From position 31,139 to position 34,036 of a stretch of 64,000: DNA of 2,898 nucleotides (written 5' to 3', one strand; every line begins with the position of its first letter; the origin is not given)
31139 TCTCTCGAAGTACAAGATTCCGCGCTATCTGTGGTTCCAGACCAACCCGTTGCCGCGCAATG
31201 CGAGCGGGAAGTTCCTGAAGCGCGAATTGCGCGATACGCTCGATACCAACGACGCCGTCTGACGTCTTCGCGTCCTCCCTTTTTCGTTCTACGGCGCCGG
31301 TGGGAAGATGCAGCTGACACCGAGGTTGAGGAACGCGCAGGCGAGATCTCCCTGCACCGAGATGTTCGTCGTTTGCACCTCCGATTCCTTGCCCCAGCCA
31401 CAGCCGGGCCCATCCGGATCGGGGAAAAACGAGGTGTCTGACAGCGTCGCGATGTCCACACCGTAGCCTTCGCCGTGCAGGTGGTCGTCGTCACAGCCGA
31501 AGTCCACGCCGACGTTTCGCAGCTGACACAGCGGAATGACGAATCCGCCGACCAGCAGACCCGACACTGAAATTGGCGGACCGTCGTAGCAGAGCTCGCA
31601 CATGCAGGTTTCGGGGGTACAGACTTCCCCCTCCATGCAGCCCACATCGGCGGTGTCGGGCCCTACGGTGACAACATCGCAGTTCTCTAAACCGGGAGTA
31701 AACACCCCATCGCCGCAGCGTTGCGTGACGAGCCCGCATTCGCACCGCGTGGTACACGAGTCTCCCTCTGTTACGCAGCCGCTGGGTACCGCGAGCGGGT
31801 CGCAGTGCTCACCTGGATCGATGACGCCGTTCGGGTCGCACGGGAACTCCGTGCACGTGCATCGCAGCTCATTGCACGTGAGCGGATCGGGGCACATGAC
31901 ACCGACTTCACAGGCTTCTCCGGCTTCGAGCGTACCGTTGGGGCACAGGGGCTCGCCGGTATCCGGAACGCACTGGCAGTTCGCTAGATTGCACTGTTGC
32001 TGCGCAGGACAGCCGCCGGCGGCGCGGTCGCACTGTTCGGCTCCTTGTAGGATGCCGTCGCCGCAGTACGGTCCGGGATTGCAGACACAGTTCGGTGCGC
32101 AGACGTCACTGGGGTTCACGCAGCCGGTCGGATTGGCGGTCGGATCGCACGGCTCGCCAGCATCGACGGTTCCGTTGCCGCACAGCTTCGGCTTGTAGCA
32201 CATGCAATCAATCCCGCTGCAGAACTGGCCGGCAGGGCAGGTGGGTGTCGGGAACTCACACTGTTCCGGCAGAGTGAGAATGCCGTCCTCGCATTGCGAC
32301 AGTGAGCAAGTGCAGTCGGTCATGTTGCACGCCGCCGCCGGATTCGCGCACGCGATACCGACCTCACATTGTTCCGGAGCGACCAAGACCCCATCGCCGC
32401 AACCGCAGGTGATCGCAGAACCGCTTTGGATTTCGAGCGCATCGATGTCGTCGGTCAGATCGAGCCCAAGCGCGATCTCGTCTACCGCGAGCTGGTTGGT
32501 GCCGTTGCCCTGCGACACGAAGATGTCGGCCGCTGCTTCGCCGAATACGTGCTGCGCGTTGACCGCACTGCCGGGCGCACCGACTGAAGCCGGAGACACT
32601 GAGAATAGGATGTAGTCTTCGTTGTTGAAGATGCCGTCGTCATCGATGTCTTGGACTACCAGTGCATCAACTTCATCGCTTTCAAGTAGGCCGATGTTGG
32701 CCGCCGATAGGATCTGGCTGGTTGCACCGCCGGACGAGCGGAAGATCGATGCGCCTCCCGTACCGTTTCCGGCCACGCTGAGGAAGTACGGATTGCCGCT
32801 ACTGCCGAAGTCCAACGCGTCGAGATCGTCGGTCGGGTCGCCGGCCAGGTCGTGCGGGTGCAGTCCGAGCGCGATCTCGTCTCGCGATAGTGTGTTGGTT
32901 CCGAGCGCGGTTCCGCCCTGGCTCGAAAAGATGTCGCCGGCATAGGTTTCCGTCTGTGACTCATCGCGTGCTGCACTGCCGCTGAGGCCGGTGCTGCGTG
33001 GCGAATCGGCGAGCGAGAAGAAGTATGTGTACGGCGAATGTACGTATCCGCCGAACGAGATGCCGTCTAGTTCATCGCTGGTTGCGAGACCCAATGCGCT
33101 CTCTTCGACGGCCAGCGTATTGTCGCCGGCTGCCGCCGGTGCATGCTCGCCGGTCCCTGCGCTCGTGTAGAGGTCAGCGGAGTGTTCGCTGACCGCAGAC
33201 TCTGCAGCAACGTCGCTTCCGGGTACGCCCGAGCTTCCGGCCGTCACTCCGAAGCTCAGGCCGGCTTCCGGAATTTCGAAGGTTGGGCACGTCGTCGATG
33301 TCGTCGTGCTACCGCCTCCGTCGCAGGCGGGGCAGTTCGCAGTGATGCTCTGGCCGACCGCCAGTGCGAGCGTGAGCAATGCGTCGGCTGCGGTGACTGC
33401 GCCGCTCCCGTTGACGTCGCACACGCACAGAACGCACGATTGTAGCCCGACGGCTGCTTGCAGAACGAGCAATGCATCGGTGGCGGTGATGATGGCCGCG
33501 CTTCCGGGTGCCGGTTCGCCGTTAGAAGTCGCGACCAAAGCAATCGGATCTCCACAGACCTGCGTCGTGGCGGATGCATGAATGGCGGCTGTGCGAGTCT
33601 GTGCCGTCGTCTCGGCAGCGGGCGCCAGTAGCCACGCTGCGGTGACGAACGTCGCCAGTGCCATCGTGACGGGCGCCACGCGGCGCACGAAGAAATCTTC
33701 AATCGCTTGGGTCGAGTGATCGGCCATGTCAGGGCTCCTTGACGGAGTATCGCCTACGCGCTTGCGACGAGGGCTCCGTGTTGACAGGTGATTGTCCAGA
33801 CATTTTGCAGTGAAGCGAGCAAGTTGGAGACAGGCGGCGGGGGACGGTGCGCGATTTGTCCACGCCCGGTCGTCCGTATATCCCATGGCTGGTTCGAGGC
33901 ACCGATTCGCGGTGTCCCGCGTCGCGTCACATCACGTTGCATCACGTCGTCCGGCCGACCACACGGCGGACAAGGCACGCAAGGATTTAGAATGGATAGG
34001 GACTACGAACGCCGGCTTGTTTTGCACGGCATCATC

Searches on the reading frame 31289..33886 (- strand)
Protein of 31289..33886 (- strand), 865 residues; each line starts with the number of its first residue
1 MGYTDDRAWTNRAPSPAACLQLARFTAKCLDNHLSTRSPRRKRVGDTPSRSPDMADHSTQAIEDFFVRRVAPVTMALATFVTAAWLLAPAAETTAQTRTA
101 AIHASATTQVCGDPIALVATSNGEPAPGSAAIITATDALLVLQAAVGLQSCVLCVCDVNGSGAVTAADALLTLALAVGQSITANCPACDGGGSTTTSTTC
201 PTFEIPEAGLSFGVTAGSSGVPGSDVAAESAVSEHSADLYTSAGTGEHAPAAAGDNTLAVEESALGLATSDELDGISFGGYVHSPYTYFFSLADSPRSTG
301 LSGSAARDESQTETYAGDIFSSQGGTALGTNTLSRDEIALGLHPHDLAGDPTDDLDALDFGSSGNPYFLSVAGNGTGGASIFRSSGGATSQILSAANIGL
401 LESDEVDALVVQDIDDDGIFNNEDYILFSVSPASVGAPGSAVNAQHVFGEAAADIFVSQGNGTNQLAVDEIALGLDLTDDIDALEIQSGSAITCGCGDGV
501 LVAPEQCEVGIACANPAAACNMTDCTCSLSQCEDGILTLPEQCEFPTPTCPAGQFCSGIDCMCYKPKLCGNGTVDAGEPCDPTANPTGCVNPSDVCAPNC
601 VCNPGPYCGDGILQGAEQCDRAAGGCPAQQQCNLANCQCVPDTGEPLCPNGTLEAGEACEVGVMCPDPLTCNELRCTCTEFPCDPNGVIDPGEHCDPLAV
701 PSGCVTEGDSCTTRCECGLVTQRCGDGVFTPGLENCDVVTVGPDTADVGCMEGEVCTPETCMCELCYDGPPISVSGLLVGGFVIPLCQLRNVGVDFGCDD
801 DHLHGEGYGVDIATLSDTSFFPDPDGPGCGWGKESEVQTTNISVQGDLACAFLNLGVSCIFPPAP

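Call 45: search_protein_families(library=pfam, proteins=[window:31289-33886:-], max_evalue=1)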
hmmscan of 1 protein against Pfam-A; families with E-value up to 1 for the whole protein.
window:31289-33886:- (865 aa): 1 family
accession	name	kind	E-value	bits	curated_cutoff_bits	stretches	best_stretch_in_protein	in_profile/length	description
PF00404.24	Dockerin_1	-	0.073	13.7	22.9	1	133-171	10-51/57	Dockerin type I domain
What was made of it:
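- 31289..33886 (-): Fourth dockerin-like protein, with no cohesin-fold module. It has a hydrophobic N-terminal segment that looks like a signal or membrane anchor, a dockerin-like pair (33335-33508), a Thr-rich linker, an unknown ~300-aa region and many Cys-rich repeats. Candidate partner or cargo. Pfam Dockerin_1 only 13.7 bits, E 0.073 (call 45).
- On Cellulosome (system level): The only other dockerin-like protein in the window has no recognised enzyme domain (call 45).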
